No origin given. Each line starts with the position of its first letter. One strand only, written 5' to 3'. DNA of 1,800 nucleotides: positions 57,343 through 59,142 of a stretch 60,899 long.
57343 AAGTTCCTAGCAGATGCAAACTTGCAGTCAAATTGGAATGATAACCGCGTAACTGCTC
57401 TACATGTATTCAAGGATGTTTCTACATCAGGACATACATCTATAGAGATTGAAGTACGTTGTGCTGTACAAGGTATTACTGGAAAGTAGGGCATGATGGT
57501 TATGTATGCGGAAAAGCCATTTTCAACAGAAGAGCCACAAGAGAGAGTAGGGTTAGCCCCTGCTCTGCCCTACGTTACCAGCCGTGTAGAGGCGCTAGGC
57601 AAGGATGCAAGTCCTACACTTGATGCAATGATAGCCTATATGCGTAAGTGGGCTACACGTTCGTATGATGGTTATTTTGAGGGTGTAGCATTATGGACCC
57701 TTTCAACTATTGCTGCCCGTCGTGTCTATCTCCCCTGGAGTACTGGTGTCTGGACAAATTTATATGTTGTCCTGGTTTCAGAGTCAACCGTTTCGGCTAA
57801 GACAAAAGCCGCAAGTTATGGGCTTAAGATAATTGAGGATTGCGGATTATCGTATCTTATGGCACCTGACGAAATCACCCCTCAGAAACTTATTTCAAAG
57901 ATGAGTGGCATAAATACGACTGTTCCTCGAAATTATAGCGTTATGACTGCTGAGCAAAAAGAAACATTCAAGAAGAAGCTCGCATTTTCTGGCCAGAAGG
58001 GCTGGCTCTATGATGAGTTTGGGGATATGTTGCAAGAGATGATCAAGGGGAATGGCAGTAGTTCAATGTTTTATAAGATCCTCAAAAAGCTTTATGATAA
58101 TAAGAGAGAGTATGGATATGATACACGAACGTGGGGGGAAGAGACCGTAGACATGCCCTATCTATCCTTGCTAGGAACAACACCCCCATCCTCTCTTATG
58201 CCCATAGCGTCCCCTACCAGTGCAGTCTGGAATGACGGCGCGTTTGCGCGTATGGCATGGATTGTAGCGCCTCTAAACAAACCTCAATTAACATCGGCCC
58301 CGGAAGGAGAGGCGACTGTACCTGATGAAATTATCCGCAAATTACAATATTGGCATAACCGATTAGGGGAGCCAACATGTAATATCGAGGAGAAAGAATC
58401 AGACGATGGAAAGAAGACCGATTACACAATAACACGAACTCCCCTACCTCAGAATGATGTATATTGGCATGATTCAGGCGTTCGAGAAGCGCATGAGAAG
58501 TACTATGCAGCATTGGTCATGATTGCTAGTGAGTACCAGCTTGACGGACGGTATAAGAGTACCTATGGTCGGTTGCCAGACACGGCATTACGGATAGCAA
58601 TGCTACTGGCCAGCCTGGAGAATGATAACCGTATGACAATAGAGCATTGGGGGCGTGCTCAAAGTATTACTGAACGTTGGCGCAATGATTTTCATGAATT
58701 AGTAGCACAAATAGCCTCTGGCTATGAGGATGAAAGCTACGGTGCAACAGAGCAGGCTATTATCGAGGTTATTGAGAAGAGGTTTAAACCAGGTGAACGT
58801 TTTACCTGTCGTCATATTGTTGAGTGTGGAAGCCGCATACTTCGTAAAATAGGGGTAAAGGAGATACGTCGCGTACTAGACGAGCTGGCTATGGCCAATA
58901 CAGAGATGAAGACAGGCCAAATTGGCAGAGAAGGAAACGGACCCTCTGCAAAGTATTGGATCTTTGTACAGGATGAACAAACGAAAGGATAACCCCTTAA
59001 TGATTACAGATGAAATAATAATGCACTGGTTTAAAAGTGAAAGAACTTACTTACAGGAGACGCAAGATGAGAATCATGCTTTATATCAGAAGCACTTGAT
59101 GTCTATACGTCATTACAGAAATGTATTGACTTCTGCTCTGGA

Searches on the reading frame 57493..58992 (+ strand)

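Call 15: search_protein_families(library=phrogs, proteins=[window:57493-58992:+], max_evalue=0.001)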
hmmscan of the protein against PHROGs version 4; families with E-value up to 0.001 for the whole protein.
window:57493-58992:+ (499 aa): 3 families
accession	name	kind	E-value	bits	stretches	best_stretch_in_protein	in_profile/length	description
phrog_3022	-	DNA, RNA and nucleotide metabolism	1.3e-16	61.2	1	49-431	368-711/788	DNA primase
phrog_14296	-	DNA, RNA and nucleotide metabolism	9.5e-11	42.3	1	65-349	25-291/417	DNA primase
phrog_10514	-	DNA, RNA and nucleotide metabolism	6.4e-05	22.4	0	174-404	453-670/750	DNA primase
